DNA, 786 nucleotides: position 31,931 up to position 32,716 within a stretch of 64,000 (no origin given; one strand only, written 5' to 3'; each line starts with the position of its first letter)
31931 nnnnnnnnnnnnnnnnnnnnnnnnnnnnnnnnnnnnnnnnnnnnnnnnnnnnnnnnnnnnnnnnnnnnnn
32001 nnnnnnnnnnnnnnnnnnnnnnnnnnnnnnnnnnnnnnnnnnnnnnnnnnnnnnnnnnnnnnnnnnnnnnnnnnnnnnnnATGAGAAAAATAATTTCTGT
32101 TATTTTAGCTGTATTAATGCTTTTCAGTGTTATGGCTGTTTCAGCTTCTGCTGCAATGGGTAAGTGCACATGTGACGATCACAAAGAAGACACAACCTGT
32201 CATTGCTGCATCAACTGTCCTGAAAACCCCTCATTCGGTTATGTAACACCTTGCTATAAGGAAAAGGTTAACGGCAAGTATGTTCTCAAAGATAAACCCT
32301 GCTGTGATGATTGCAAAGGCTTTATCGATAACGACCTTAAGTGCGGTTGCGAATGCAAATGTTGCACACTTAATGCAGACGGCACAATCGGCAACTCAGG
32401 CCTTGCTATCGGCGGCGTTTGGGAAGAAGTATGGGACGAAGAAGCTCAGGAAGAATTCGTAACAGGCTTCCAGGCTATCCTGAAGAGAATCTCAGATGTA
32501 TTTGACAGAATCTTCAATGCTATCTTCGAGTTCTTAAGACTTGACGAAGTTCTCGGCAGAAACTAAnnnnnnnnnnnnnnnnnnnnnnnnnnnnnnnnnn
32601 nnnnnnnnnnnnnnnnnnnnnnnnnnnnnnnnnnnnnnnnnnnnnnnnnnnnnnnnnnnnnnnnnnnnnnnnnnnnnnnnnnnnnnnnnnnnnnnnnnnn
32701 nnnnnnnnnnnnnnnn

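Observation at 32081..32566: Secreted cysteine-cluster protein whose C-terminal helix matches the adjacent small peptides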

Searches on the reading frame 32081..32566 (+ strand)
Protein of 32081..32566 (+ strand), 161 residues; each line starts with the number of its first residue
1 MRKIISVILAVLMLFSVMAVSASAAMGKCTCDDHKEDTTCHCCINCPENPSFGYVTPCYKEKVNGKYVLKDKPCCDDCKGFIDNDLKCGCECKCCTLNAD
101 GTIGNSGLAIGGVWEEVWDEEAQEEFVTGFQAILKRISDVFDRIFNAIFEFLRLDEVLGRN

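Call 4: search_protein_families(library=pfam, proteins=[window:32081-32566:+], max_evalue=10)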
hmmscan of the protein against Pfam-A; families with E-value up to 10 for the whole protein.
window:32081-32566:+ (161 aa): 2 families
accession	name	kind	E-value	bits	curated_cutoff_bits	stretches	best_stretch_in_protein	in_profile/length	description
PF23379.1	DUF7096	-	0.038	14.3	27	1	1-31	1-31/208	Domain of unknown function (DUF7096)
PF08139.17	LPAM_1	-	0.38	11.7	20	1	1-14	1-14/18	Prokaryotic membrane lipoprotein lipid attachment site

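Call 5: search_protein_families(library=ncbifam, proteins=[window:32081-32566:+], max_evalue=10)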
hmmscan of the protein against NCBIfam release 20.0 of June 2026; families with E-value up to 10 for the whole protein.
window:32081-32566:+ (161 aa): 3 families
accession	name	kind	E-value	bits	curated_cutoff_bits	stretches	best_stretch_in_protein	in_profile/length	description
TIGR04207.1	halo_sig_pep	domain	0.013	15.1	24.6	1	3-23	1-21/30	surface glycoprotein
TIGR04200.2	targ_of_XrtJ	subfamily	0.052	13.3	40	1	6-50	3-32/57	PExPT-CTERM protein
NF040942.2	hypo_ExtJ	equivalog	0.063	13.7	52.5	1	1-31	1-30/77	selenite/tellurite reduction operon protein ExtJ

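Call 6: find_homologous_proteins(query=window:32081-32563:+, max_evalue=0.01)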
Query window:32081-32563:+ (161 aa): 72 proteins with E <= 0.01 among 117 candidates.
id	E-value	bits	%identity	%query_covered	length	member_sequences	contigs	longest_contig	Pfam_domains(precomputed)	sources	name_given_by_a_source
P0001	6.6e-93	327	89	100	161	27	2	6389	-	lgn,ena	-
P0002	9.6e-80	284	78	100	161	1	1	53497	-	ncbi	-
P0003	9.2e-78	278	76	100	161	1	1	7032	-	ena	-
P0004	2.4e-77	277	76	100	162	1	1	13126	-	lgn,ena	-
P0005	4.7e-75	269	72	100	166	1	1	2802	-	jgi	jgi:hypothetical protein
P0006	1.2e-74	268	75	98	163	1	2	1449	-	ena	-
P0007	1.2e-74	268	71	100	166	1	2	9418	-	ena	-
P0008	1.4e-74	267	72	99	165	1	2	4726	-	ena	-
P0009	1.8e-74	267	72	100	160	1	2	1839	-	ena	-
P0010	3.0e-74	266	73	100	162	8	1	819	-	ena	-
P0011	5.7e-74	266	71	100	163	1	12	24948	-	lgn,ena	-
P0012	2.1e-73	264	74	98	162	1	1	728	-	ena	-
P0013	2.3e-73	264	73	98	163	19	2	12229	-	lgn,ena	-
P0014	3.1e-73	263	74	100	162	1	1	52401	-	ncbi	-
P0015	7.7e-73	262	70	100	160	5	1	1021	-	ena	-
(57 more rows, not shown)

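Call 10: find_related_loci(query=A1, collection=genome_contigs, flank=6000)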
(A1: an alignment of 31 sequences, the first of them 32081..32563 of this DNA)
Query A1 (161 aa) in genome_contigs; peptide patterns used: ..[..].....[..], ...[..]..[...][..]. (x = any residue, [..] = any of these).
62 stretches matched a pattern; 23 encode a relative of the query (tblastn E <= 1e-3); 23 distinct loci.
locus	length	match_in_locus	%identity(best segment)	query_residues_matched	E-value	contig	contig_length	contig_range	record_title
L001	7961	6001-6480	71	1-161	3e-77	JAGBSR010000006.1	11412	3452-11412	MAG: Clostridia bacterium isolate RGIG9411 Yak_Cecum-1__c23927, whole genome shotgun sequence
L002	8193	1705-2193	72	1-161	4e-77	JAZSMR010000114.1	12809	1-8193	MAG: Acutalibacteraceae bacterium isolate T1900044553_TS20190019.MAGScoT_cleanbin_000023 SGB_264_k141_238339, whole geno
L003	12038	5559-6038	73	1-158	3e-75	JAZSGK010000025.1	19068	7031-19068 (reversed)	MAG: Acutalibacteraceae bacterium isolate T1900044578_TS20190044.MAGScoT_cleanbin_000065 SGB_535_k141_125885, whole geno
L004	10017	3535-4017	65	1-161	3e-66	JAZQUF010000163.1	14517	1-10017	MAG: Acutalibacteraceae bacterium isolate T1900045181_TC20190177.MAGScoT_cleanbin_000036 SGB_5243_k141_412380, whole gen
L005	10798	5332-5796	66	1-158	6e-65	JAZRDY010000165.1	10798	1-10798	MAG: Acutalibacteraceae bacterium isolate T1900045502_YK20190196.MAGScoT_cleanbin_000048 SGB_7510_k141_122838, whole gen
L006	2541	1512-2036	41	1-160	1e-34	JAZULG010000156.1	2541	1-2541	MAG: Acutalibacteraceae bacterium isolate T1900044913_TS20190379.MAGScoT_cleanbin_000022 SGB_3322_k141_2018811, whole ge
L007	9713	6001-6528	41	1-160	6e-34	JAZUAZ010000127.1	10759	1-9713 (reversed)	MAG: Acutalibacteraceae bacterium isolate T1900045318_YK20190007.MAGScoT_cleanbin_000026 SGB_6328_k141_2229762, whole ge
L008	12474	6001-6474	48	1-159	1e-33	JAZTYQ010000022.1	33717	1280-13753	MAG: Acutalibacteraceae bacterium isolate T1900045325_YK20190014.MAGScoT_cleanbin_000094 SGB_6441_k141_880965, whole gen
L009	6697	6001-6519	42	1-160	2e-33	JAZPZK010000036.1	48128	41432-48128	MAG: Acutalibacteraceae bacterium isolate T1900044645_TS20190111.MAGScoT_cleanbin_000031 SGB_1342_k141_1186623, whole ge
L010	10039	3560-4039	46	1-161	2e-32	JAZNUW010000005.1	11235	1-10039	MAG: Acutalibacteraceae bacterium isolate T1900044794_TS20190260.MAGScoT_cleanbin_000011 SGB_2667_k141_2273683, whole ge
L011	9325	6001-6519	41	1-159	3e-31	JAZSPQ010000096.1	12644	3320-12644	MAG: Acutalibacteraceae bacterium isolate T1900044545_TS20190011.MAGScoT_cleanbin_000058 SGB_130_k141_320270, whole geno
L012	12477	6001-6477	46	1-160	2e-30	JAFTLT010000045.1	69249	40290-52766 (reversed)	MAG: Clostridia bacterium isolate RGIG3934 Roe_deer_Cecum-3__c239838, whole genome shotgun sequence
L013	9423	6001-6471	40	1-161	5e-30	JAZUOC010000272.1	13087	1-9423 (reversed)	MAG: Acutalibacteraceae bacterium isolate T1900044877_TS20190343.MAGScoT_cleanbin_000020 SGB_3194_k141_1885107, whole ge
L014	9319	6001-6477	46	1-160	2e-30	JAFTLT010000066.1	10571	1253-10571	MAG: Clostridia bacterium isolate RGIG3934 Roe_deer_Cecum-3__c618823, whole genome shotgun sequence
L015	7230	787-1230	41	1-160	2e-27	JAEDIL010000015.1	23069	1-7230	MAG: Clostridiaceae bacterium isolate MAG161 NODE_1603_length_23069_cov_5.642783, whole genome shotgun sequence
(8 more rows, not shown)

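Call 26: predict_structure(alignment_id=A2)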
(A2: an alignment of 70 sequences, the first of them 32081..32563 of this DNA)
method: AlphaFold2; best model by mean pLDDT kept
length: 161 residues; sequences in the alignment: 70
mean_pLDDT: 60.3   pTM: 0.32
mean pLDDT of the five models: 60.3, 59.1, 57.0, 55.0, 54.5
residues with pLDDT >= 90: 0; 70-90: 45; 50-70: 74; < 50: 42
segments of 3 or more residues with pLDDT < 50: 20-31, 37-50, 105-115, 159-161
pLDDT, mean of each block of 10 residues (from residue 1): 76 64 41 48 45 63 71 65 61 60 48 50 66 75 78 57 41
secondary structure, 60 per line:
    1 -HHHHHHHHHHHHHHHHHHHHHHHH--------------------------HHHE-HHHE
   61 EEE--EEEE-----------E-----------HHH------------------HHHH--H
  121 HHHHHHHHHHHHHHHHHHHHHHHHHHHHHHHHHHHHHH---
elements in order: H2-25 E60-63 E66-69 H114-117 H120-158

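Call 30: fold_search(model_id=the predicted structure, library=pdb)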
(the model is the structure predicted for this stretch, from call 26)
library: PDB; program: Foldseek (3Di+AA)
matches with E <= 10: 13; with E <= 0.001: 0
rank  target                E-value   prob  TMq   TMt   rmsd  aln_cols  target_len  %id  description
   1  8uvv                  5.9e+00  0.02  0.11  0.05  11.2        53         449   13  The NanJ sialidase catalytic domain in complex with Neu5Ac (released 2024-09-04)
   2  6h9d_C                6.4e+00  0.08  0.08  0.09   1.0        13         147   15  Muramidase domain of SpmX from Asticaccaulis excentricus (released 2019-05-22)
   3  2j3z_D                6.8e+00  0.13  0.08  0.03   0.5        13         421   23  Crystal structure of the enzymatic component C2-I of the C2-toxin from Clostridium botulinum at pH 6.1 (released 2006-10-11)
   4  7oqy_D                6.8e+00  0.02  0.13  0.09  16.7        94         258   13  Cryo-EM structure of the cellular negative regulator TFS4 bound to the archaeal RNA polymerase (released 2021-08-25)
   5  3v33_A                7.3e+00  0.04  0.06  0.06   3.6        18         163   39  Crystal structure of MCPIP1 conserved domain with zinc-finger motif (released 2012-05-23)
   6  8x3v_A                7.8e+00  0.02  0.13  0.11  13.0        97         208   15  Crystal structure of 2C from encephalomyocarditis virus bound with ATP (released 2024-09-04)
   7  1tdt_C                8.4e+00  0.10  0.07  0.04   0.5        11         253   36  THREE-DIMENSIONAL STRUCTURE OF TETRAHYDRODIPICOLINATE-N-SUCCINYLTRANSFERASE (released 1997-06-05)
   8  9wfa                  8.4e+00  0.06  0.10  0.07   3.2        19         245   37  Cryo-EM structure of psXR (released 2026-03-18)
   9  3fx4                  9.0e+00  0.03  0.10  0.05   5.0        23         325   30  Porcine aldehyde reductase in ternary complex with inhibitor (released 2009-12-22)
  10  1igr_A                9.6e+00  0.06  0.08  0.03   2.8        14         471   28  Type 1 Insulin-like growth factor receptor (DOMAINS 1-3) (released 1999-09-27)
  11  6iju                  9.6e+00  0.05  0.08  0.13   1.6        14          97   36  The DNA binding domain of a response regulator ArlR from Staphylococcus aureus (released 2019-10-16)
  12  6xqw_E                9.6e+00  0.01  0.13  0.23   8.2        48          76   29  Crystal Structure of MaliM03 Fab in complex with Pfmsp1-19 (released 2021-03-03)
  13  8tw1                  9.6e+00  0.01  0.11  0.08   9.7        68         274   18  Crystal structure of Lys2972, a phage endolysin targeting Streptococcus thermophilus (released 2024-03-27)

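Call 34: search_protein_representatives(alignment_id=A2)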
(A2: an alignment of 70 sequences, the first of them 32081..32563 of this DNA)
Query: 70 sequences, 154 profile positions. Proteins with E-value up to 0.001 (for the whole library): 58; up to 1e-10: 48; up to 1e-30: 25. The best 58 are listed.
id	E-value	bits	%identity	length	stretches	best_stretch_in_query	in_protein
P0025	5.5e-59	214.9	-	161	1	1-153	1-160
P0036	3.0e-54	199.6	-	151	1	1-154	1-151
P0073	8.7e-53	194.8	-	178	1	1-153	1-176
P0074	1.4e-49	184.4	-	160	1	1-153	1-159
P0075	1.8e-49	184.0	-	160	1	1-153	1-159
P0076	5.4e-49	182.5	-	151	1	1-151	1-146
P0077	2.7e-48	180.2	-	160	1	1-154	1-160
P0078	4.0e-48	179.7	-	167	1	1-153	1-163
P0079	2.4e-47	177.1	-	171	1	1-153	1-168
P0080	6.1e-44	166.1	-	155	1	1-153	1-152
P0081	3.1e-41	157.3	-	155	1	1-153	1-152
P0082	2.4e-40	154.4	-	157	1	1-150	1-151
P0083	3.3e-40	154.0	-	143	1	1-153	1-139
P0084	2.6e-39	151.1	-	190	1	1-147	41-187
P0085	4.9e-39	150.1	-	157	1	1-152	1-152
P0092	1.5e-31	125.8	-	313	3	31-147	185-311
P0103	2.9e-26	108.7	-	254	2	31-150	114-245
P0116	9.2e-12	61.6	-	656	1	1-97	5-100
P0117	7.8e-10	55.3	-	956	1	3-108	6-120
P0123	1.7e-05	41.2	-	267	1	110-151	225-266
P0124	2.0e-05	41.0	-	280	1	1-135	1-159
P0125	4.6e-04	36.5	-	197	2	1-27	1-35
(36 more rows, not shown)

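Call 43: search_protein_families(library=pfam, proteins=[P0116, P0117, P0123, P0124, P0125, P0092], max_evalue=0.1)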
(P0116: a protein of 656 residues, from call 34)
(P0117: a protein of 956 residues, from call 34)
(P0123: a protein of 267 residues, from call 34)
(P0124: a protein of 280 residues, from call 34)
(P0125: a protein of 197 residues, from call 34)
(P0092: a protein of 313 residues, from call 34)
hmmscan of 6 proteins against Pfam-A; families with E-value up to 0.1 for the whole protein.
P0116 (656 aa): 2 families
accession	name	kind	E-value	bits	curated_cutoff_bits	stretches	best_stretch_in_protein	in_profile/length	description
PF13306.12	LRR_5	-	2.9e-24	85.8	27.7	1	205-306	22-121/127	BspA type Leucine rich repeat region (6 copies)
PF05600.17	CDK5RAP3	-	0.026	13.8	22.6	1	328-450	213-325/502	CDK5 regulatory subunit-associated protein 3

P0117 (956 aa): 2 families
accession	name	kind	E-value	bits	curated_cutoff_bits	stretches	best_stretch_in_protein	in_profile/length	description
PF13306.12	LRR_5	-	9.1e-48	161.8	27.7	5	398-491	10-100/127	BspA type Leucine rich repeat region (6 copies)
PF05725.18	FNIP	-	0.074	13.6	21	0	424-439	27-42/44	FNIP Repeat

P0123 (267 aa): 2 families
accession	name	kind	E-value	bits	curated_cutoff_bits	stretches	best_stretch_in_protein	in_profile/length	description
PF12708.12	Pect-lyase_RHGA_epim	-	2e-11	44.6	27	1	31-83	2-59/213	Rhamnogalacturonase A/epimerase, pectate lyase-like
PF12218.14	End_N_terminal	-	0.051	13.7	26.3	1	38-56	1-19/67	N terminal extension of bacteriophage endosialidase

P0124 (280 aa): 18 families
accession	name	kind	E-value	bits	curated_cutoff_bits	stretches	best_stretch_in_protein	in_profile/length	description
PF13894.12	zf-C2H2_4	-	5.2e-08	33.4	27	2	93-113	2-22/24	C2H2-type zinc finger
PF00096.32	zf-C2H2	-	6.5e-07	29.9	25.2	1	93-112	2-21/23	Zinc finger, C2H2 type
PF21039.3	CEP104_ZnF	-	2e-05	25.2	27.4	1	31-111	30-111/112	Centrosomal protein CEP104, ZnF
PF05605.18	zf-Di19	-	0.00012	22.7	27.5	1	29-74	2-47/54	Drought induced 19 protein (Di19), zinc-binding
PF21349.2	RUBY_RBDX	-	0.0065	16.3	26.5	0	31-53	2-20/30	Rubrerythrin, rubredoxin-like domain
PF12230.13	PRP21_like_P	-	0.01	16.1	28.2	0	43-78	136-172/213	Pre-mRNA splicing factor PRP21 like protein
PF02748.20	PyrI_C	-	0.013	15.7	23.4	0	25-42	29-46/48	Aspartate carbamoyltransferase regulatory chain, metal binding domain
PF13913.12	zf-C2HC_2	-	0.015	15.4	27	1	92-103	3-14/25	zinc-finger of a C2HC-type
PF24166.1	DUF7410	-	0.018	15.4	27.5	1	94-111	1-18/22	Domain of unknown function (DUF7410)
PF15926.10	RNF220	-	0.023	14.9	26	1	54-86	104-135/249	E3 ubiquitin-protein ligase RNF220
PF02892.21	zf-BED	-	0.024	15.1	20.6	0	45-71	3-29/44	BED zinc finger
PF23451.1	Zn_ribbon_PaaD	-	0.025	14.7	27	0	22-38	7-23/53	PaaD zinc beta ribbon domain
PF18868.7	zf-C2H2_3rep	-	0.028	15.5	30.8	0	70-117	11-58/126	Zinc finger C2H2-type, 3 repeats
PF20726.3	Nairovirus_Gn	-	0.043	13.3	26.5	0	57-84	237-264/322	Nairovirus, structural glycoprotein Gn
PF18439.7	zf_UBZ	-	0.057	13.5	25.6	0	31-49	4-21/32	Ubiquitin-Binding Zinc Finger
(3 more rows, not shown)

P0125 (197 aa): 1 family
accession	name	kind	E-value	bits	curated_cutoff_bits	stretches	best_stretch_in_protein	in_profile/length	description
PF23379.1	DUF7096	-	0.013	15.8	27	1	1-43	1-45/208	Domain of unknown function (DUF7096)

P0092 (313 aa): 0 families

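Call 44: search_protein_families(library=ncbifam, proteins=[P0116, P0117, P0123, P0124, P0125, P0092], max_evalue=0.1)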
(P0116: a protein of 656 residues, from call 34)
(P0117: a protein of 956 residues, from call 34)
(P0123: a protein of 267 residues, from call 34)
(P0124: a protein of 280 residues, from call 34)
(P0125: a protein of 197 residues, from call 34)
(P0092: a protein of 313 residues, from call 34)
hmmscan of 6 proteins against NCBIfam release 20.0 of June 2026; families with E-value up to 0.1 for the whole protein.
P0116 (656 aa): 4 families
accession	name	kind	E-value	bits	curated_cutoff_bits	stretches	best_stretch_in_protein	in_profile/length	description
NF047961.1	adhesin_HupY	equivalog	9.5e-14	50.4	1250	1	218-284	187-252/978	leucine-rich repeat adhesin HupY/LrrG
NF038253.1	GBS_IgA_bnd_BAC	equivalog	2.4e-10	38.9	1700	1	390-570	920-1092/1127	IgA Fc-binding protein BAC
NF045861.1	glide_Gli349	exception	2.3e-09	34.5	1750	1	205-263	2688-2745/3169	gliding machinery surface structure protein Gli349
NF038275.1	Myrrnad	domain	0.0095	15.7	40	1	178-208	49-80/81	MyrrNad domain-containing protein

P0117 (956 aa): 2 families
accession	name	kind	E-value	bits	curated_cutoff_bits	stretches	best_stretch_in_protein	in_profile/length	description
NF047961.1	adhesin_HupY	equivalog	9.9e-09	33.8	1250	0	240-292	432-481/978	leucine-rich repeat adhesin HupY/LrrG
NF038253.1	GBS_IgA_bnd_BAC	equivalog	7.4e-05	20.8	1700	1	816-907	963-1049/1127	IgA Fc-binding protein BAC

P0123 (267 aa): 1 family
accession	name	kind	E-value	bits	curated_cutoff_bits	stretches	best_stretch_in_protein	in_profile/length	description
NF049898.1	RhamgalacuronBT4146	equivalog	0.041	12.6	500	1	33-70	1-42/445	rhamnogalacturonidase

P0124 (280 aa): 7 families
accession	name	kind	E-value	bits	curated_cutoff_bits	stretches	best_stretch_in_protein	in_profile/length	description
NF038384.1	zinc_YnfU_fam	subfamily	0.0066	16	36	0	92-104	39-51/52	YnfU family zinc-binding protein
NF040942.2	hypo_ExtJ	equivalog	0.013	15.8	52.5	1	1-25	1-25/77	selenite/tellurite reduction operon protein ExtJ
NF041869.1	paae_haloarch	equivalog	0.028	14.6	100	0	24-38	12-26/56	1,2-phenylacetyl-CoA epoxidase subunit PaaE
NF007769.1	PRK10455.1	equivalog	0.032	14.5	174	1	1-36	1-27/160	ATP-independent periplasmic protein-refolding chaperone Spy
NF053514.2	JUQZ_fam_ocin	equivalog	0.034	14.4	40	1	1-27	1-27/107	BLB8/JUQZ-1 family protein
NF001607.0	PRK00398.1-4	equivalog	0.036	13.8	89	0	27-37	26-36/53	DNA-directed RNA polymerase subunit P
NF008198.0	PRK10954.1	equivalog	0.099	12.3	279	0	1-27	1-27/207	thiol:disulfide interchange protein DsbA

P0125 (197 aa): 3 families
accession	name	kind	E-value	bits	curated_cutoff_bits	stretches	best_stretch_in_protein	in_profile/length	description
NF033939.0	DESULF_POR1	subfamily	0.0031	16.3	250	1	1-42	1-41/454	outer membrane homotrimeric porin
NF053514.2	JUQZ_fam_ocin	equivalog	0.02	15.2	40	1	1-40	1-37/107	BLB8/JUQZ-1 family protein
TIGR04207.1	halo_sig_pep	domain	0.05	13.3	24.6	1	3-23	1-21/30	surface glycoprotein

P0092 (313 aa): 0 families
